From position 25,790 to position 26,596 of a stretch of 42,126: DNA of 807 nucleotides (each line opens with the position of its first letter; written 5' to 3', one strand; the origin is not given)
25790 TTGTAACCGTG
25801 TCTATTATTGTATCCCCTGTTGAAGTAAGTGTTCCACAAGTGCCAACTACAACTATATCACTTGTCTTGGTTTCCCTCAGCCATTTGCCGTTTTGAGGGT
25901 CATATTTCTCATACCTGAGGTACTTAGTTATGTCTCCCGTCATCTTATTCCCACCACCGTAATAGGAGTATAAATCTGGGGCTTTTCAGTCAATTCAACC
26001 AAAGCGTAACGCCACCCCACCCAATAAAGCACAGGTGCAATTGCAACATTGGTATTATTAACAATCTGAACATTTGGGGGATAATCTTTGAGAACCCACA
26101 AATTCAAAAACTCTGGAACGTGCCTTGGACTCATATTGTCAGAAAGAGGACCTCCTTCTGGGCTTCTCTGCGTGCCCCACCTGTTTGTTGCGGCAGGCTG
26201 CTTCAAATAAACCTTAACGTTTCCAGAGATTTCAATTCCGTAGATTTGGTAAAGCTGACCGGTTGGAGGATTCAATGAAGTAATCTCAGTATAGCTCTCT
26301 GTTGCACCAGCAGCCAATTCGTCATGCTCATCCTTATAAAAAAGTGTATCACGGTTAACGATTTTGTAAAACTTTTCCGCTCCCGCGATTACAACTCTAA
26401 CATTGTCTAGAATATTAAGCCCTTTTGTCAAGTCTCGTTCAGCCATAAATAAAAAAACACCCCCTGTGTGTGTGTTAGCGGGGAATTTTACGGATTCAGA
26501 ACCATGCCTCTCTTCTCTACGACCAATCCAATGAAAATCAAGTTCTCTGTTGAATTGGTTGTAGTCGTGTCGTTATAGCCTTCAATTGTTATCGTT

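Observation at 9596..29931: No recognisable terminase, portal, HK97 or double-jelly-roll capsid gene: possibly an undescribed virion architecture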

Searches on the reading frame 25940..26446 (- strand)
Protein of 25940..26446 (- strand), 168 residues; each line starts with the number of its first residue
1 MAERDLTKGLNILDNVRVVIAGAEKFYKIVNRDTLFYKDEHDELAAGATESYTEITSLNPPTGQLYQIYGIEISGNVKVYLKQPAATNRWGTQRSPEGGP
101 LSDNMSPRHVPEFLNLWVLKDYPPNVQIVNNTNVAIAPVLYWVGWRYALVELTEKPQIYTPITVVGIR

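Call 5: search_protein_families(library=pfam, max_evalue=0.1, proteins=[window:25940-26446:-])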
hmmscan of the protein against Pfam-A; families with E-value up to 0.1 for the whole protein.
window:25940-26446:- (168 aa): 1 family
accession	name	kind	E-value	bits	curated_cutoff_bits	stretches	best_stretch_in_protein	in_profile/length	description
PF03438.19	Pneumo_NS1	-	0.035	14.6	27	1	116-158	59-101/136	Pneumovirus NS1 protein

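Call 7: search_protein_families(library=phrogs, max_evalue=0.1, proteins=[window:25940-26446:-])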
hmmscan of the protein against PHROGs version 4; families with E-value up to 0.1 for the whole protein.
window:25940-26446:- (168 aa): 0 families

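Call 18: list_cluster_members(proteins=[P0001, window:25940-26446:-, window:25497-25943:-, window:38860-40758:-, window:7413-8504:+, window:15195-15587:-, window:12599-12985:-, window:1410-2300:+, window:5183-6019:+, window:14586-15086:-])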
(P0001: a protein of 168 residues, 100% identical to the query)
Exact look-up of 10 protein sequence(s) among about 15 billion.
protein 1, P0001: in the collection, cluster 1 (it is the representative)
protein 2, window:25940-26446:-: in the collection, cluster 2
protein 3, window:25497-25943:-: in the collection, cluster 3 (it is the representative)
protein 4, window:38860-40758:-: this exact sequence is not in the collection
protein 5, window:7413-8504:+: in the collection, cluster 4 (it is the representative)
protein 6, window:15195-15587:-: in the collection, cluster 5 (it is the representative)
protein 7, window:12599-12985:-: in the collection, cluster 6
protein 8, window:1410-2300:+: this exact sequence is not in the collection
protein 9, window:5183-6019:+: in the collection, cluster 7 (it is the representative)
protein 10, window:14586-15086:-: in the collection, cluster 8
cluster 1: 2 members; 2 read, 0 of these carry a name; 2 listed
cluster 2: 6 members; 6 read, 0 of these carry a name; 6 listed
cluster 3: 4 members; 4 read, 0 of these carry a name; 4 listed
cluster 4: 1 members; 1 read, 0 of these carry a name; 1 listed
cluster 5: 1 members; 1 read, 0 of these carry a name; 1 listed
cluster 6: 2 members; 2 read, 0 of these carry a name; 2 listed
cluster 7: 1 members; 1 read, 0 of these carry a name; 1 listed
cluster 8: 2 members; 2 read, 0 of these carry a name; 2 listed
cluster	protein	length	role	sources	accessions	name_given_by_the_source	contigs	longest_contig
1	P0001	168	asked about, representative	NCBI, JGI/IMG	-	-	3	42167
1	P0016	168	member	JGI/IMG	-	-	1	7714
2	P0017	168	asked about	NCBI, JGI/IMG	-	-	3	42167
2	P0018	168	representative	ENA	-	-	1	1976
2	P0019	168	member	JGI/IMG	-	-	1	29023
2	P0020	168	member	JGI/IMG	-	-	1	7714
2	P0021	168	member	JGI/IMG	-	-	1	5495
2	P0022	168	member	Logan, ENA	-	-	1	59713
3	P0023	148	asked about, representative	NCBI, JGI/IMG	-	-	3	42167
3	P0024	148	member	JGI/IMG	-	-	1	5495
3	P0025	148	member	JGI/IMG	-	-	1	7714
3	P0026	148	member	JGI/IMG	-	-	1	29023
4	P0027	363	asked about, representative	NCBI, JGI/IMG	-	-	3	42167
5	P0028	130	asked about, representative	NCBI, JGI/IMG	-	-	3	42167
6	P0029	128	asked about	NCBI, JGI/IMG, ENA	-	-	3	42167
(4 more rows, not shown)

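Call 51: find_homologous_proteins(query=A5, max_evalue=0.001)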
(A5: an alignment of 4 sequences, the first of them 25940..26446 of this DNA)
Query A5 (4 sequences) (168 aa, profile of the alignment): 158 proteins with E <= 0.001 among 904 candidates; the best 120 are listed.
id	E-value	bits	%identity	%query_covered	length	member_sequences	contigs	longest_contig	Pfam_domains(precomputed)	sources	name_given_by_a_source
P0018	5.9e-89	314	86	100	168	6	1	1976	-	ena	-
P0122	6.1e-89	314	53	94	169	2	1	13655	-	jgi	-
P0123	3.3e-87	308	55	94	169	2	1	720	-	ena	-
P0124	7.8e-87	307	84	100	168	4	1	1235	-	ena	-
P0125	4.9e-86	305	82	100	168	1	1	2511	-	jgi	-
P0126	1.1e-85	304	48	94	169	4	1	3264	-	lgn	-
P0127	6.0e-85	301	54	94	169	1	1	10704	-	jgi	-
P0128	9.4e-84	297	81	100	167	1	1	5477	-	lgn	-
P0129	5.9e-83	295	57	99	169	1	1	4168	-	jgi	jgi:hypothetical protein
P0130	2.6e-82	293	51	99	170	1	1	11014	-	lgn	-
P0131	4.2e-82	292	52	99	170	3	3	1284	-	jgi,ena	-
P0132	9.5e-82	291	55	99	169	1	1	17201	-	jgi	-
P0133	6.4e-80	285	52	99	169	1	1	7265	-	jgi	-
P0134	5.2e-79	282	76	100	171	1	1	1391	-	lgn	-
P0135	1.2e-78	281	52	99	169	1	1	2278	-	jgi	-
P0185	1.3e-60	222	55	99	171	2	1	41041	-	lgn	-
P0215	8.6e-57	209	53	97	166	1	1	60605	-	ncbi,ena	-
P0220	2.4e-56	208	52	95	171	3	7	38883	-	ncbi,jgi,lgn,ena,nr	ncbi:MAG: hypothetical protein DRN25_00900 [Thermoplasmata archaeon]|nr:MAG: hypothetical protein DR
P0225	3.7e-56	207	44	94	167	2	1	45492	-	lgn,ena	-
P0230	1.1e-55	206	52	99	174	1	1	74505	-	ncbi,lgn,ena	-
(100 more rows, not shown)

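Call 60: predict_structure(alignment_id=A6)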
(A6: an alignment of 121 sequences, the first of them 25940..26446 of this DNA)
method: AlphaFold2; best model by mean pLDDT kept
length: 168 residues; sequences in the alignment: 121
mean_pLDDT: 81.6   pTM: 0.75
mean pLDDT of the five models: 81.6, 79.7, 79.5, 78.3, 76.8
residues with pLDDT >= 90: 46; 70-90: 86; 50-70: 33; < 50: 3
segments of 3 or more residues with pLDDT < 50: 1-3
pLDDT, mean of each block of 10 residues (from residue 1): 59 89 88 91 87 88 90 84 69 66 61 81 88 88 92 91 73
secondary structure, 60 per line:
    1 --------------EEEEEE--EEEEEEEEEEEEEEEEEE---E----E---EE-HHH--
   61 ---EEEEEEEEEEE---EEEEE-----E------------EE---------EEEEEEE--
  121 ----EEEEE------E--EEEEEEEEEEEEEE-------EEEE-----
elements in order: E15-20 E23-40 E64-74 E78-82 E112-118 E125-129 E139-152 E160-163

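Call 62: fold_search(model_id=the predicted structure, library=pdb)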
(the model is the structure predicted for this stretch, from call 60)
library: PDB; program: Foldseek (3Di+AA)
matches with E <= 10: 1499; with E <= 0.001: 1
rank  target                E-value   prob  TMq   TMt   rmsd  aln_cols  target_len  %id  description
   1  5g0z                  7.1e-04  0.97  0.28  0.21  13.3       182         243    9  Structure of native granulovirus polyhedrin determined using an X-ray free-electron laser (released 2017-02-22)
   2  2wuy                  1.3e-03  0.91  0.27  0.24  11.7       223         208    9  the crystal structure of wild-type baculovirus polyhedra (released 2009-12-15)
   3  2wux                  2.0e-03  0.87  0.28  0.24  13.7       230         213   10  the crystal structure of recombinant baculovirus polyhedra (released 2009-12-15)
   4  3jw6                  3.3e-03  0.96  0.31  0.28   9.5       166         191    8  Crystal structure of AcMNPV baculovirus polyhedra (released 2009-12-08)
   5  5g3x                  3.7e-03  0.57  0.24  0.20  11.6       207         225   12  Structure of recombinant granulovirus polyhedrin (released 2017-02-22)
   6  7pe1_AA               3.9e-03  0.97  0.37  0.37  13.6       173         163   11  Cryo-EM structure of BMV-derived VLP expressed in E. coli and assembled in the presence of tRNA (tVLP) (released 2022-03-02)
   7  7pe1_A                5.6e-03  0.99  0.42  0.46   9.2       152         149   10  Cryo-EM structure of BMV-derived VLP expressed in E. coli and assembled in the presence of tRNA (tVLP) (released 2022-03-02)
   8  8cpy_C                5.6e-03  0.99  0.40  0.44   9.2       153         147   10  Extended cowpea chlorotic mottle virus (released 2023-09-27)
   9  3jvb                  5.6e-03  0.84  0.27  0.23  11.7       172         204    8  Crystal structure of infectious baculovirus polyhedra (released 2009-12-08)
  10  6voc_B                6.3e-03  0.98  0.34  0.35  11.0       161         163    9  icosahedral symmetry reconstruction of brome mosaic virus (RNA 3+4) (released 2020-05-20)
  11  7pe2_A                6.3e-03  0.97  0.35  0.38  10.2       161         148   10  Cryo-EM structure of BMV-derived VLP expressed in E. coli (eVLP) (released 2022-03-02)
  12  8cpy_I                6.3e-03  0.96  0.35  0.39   8.1       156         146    9  Extended cowpea chlorotic mottle virus (released 2023-09-27)
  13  7pe2_AA               6.6e-03  0.97  0.38  0.39  13.4       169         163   12  Cryo-EM structure of BMV-derived VLP expressed in E. coli (eVLP) (released 2022-03-02)
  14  7pe1_AC               6.6e-03  0.97  0.34  0.35  10.2       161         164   10  Cryo-EM structure of BMV-derived VLP expressed in E. coli and assembled in the presence of tRNA (tVLP) (released 2022-03-02)
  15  8bi4_A                9.2e-03  0.97  0.37  0.41   9.6       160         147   11  Helical shell of CCMV capsid protein on DNA origami 6HB-2k (released 2023-07-05)
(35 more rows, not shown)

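Call 70: find_encoding_contigs(protein=P0230, flank=10000, max_places=1)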
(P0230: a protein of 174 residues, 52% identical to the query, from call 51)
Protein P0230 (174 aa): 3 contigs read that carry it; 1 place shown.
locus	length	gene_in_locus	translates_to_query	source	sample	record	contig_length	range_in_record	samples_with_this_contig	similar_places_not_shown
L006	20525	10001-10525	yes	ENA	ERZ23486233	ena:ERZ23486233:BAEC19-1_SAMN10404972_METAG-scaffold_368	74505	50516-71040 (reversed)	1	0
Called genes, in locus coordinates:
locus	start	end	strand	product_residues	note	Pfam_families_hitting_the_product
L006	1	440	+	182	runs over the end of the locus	-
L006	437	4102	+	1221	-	-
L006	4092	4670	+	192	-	-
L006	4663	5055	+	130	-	-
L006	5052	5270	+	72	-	-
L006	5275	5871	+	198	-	-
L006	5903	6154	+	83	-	-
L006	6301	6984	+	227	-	-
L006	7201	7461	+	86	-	-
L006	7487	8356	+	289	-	-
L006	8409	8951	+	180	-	-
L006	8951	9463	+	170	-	-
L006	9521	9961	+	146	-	-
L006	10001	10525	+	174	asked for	-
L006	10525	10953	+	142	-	-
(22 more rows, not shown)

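Call 71: find_encoding_contigs(protein=P0225, flank=10000, max_places=1)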
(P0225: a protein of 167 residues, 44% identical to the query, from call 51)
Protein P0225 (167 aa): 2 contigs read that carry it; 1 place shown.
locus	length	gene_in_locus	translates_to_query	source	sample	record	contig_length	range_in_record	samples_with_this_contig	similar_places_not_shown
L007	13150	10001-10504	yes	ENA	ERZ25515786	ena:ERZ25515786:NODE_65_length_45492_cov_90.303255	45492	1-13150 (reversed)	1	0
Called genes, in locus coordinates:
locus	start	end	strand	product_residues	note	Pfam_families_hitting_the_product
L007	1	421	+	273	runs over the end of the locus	PF13481:AAA_25 (weak)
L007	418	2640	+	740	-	PF13482:RNase_H_2 (weak), PF03104:DNA_pol_B_exo1, PF00136:DNA_pol_B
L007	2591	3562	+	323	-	PF04104:DNA_primase_lrg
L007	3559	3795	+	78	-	-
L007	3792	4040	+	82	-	-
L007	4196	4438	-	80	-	-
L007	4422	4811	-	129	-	-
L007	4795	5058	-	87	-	-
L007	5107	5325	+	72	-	-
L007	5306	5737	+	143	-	-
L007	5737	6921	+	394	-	-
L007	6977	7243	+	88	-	-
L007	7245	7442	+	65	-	-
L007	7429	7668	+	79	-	PF13620:CarboxypepD_reg, PF13715:CarbopepD_reg_2 (weak)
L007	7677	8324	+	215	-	-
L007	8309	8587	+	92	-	-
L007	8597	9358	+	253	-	-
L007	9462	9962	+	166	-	-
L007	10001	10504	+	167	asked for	-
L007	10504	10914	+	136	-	-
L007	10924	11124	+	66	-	-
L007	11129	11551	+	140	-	-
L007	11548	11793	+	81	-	-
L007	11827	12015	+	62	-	-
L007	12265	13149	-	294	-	?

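Call 72: find_encoding_contigs(protein=P0185, flank=10000, max_places=1)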
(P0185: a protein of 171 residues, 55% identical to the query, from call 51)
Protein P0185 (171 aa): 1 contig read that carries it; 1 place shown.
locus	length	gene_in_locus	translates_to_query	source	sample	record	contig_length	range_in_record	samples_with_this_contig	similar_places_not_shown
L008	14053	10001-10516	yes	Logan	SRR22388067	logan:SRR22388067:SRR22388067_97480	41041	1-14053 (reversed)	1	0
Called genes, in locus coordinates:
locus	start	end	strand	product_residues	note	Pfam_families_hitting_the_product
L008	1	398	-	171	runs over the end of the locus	-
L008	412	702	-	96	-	-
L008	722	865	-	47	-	-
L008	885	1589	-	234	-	-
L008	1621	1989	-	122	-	-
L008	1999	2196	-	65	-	-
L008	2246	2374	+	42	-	-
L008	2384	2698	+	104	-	-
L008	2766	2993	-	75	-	-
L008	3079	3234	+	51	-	-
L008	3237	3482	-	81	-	-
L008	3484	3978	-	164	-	-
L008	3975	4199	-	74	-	PF00462:Glutaredoxin (weak)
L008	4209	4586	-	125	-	PF12384:Peptidase_A2B (faint)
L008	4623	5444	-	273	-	-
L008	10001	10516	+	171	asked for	-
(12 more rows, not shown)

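Call 73: find_encoding_contigs(protein=P0220, flank=10000, max_places=1)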
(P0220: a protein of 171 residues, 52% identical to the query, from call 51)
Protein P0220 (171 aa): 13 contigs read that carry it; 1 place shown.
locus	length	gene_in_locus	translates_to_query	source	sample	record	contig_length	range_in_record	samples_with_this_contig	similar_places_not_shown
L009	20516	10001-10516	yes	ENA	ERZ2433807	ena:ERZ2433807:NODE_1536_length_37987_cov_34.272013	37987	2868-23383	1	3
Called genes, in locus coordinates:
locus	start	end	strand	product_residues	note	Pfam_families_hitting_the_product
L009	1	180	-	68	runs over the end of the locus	PF01978:TrmB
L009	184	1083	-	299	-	PF02899:Phage_int_SAM_1 (weak), PF00589:Phage_integrase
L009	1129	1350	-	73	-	PF00462:Glutaredoxin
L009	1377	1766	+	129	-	-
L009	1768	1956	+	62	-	-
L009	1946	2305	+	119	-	-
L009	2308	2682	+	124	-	-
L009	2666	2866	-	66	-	-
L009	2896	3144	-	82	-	-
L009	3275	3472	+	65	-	-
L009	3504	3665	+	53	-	-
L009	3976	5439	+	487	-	-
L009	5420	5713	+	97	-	-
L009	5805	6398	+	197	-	-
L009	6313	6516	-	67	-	-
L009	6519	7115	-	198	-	-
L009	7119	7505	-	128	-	PF12384:Peptidase_A2B (weak), PF09668:Asp_protease (weak)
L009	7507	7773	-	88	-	-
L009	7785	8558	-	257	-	-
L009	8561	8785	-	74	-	-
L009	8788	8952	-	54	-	-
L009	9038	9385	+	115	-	-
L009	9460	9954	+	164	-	-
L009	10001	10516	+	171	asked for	-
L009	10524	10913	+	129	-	-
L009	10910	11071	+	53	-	-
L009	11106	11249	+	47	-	-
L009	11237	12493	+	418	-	PF13692:Glyco_trans_1_4, PF00534:Glycos_transf_1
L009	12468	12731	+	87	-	-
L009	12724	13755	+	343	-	PF04055:Radical_SAM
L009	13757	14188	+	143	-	PF01844:HNH, PF13391:HNH_2 (weak), PF14279:HNH_5 (faint)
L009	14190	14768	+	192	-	PF00685:Sulfotransfer_1, PF13469:Sulfotransfer_3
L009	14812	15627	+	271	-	PF13620:CarboxypepD_reg, PF13715:CarbopepD_reg_2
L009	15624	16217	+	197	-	-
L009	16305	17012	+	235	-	PF00535:Glycos_transf_2, PF10111:Glyco_tranf_2_2, PF13641:Glyco_tranf_2_3 (weak)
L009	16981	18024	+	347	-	PF13692:Glyco_trans_1_4, PF13524:Glyco_trans_1_2 (weak), PF00534:Glycos_transf_1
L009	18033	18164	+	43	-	-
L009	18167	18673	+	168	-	-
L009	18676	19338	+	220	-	-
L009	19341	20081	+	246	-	PF13385:Laminin_G_3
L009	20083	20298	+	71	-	-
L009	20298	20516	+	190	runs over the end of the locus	PF13385:Laminin_G_3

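Call 74: find_encoding_contigs(protein=P0215, flank=10000, max_places=1)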
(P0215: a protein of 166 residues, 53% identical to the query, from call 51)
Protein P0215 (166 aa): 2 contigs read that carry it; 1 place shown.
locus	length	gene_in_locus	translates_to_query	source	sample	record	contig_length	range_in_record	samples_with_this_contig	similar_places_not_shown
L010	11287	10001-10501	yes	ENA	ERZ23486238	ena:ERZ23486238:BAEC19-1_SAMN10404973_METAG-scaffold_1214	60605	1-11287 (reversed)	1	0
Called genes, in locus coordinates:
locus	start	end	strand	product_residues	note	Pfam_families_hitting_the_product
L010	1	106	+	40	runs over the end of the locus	-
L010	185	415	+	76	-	-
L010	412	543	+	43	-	-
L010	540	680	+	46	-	-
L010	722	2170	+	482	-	-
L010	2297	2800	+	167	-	-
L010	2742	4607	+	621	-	PF08706:D5_N, PF19263:DUF5906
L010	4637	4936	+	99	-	-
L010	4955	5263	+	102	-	-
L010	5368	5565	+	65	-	-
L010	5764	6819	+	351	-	-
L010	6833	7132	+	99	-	-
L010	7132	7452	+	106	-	-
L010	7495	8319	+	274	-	-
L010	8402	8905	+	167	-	-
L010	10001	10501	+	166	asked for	-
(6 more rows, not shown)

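Call 88: find_related_loci(query=A6, collection=genome_contigs, flank=10000)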
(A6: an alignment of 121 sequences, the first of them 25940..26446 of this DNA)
Query A6 (168 aa) in genome_contigs; peptide patterns used: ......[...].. (x = any residue, [..] = any of these).
38 stretches matched a pattern; 2 encode a relative of the query (tblastn E <= 1e-3); 2 distinct loci.
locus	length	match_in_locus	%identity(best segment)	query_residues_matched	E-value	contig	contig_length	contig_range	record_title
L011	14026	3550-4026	54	10-167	2e-56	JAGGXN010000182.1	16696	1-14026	MAG: Archaeoglobaceae archaeon isolate AUK153 PB_MBMC_107_c_000000000166, whole genome shotgun sequence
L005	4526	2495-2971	50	10-167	9e-52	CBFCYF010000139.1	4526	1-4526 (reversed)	MAG TPA_asm: uncultured archaeon isolate SRR26215687_concoct_40 genome assembly, contig: ERZ25073490.19521, whole genome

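Call 89: find_related_loci(query=A6, collection=viral_contigs, flank=10000)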
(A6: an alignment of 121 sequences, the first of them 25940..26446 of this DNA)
Query A6 (168 aa) in viral_contigs; peptide patterns used: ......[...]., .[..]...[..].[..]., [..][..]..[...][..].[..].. (x = any residue, [..] = any of these).
45 stretches matched a pattern, but none encodes a relative of the query by tblastn (E <= 1e-3).

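Call 97: search_dna_similar(query=window:25940-26446:-, collection=phages, mode=protein, max_evalue=1)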
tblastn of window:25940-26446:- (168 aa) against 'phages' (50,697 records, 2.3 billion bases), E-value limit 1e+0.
No match.

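Call 104: find_related_loci(query=A6, collection=metagenome_contigs, flank=10000)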
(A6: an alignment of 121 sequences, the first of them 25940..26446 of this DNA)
Query A6 (168 aa) in metagenome_contigs; peptide patterns used: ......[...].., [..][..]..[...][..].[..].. (x = any residue, [..] = any of these).
261 stretches matched a pattern; 130 encode a relative of the query (tblastn E <= 1e-3); the best 80 are kept; 80 distinct loci.
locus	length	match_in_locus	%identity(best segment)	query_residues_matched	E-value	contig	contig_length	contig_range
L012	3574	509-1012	87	1-168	5e-102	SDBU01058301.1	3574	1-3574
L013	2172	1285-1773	56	5-167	2e-64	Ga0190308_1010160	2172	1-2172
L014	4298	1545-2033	54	5-167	7e-58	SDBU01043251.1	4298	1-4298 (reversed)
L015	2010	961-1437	57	9-167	1e-58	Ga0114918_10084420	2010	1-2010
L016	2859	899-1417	53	1-167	7e-58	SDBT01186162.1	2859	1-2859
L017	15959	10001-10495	55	3-167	4e-57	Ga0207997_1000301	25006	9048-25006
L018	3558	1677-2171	55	3-167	3e-57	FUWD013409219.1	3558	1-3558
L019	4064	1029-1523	55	3-167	5e-57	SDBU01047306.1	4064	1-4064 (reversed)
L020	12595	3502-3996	55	3-167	6e-57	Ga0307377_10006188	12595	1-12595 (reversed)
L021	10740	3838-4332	55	3-167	6e-57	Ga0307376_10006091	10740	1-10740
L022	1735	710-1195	53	5-164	4e-58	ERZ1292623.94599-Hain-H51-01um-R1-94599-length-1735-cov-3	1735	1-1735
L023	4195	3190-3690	55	1-167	3e-56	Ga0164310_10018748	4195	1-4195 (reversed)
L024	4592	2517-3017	55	1-167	3e-56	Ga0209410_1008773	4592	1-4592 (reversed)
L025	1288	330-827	55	2-167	9e-59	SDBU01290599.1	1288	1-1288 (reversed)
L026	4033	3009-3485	54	9-167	5e-56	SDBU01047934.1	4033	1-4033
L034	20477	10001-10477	54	9-167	2e-54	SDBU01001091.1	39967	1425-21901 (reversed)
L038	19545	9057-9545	55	5-167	2e-54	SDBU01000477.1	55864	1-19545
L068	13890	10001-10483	51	8-167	3e-51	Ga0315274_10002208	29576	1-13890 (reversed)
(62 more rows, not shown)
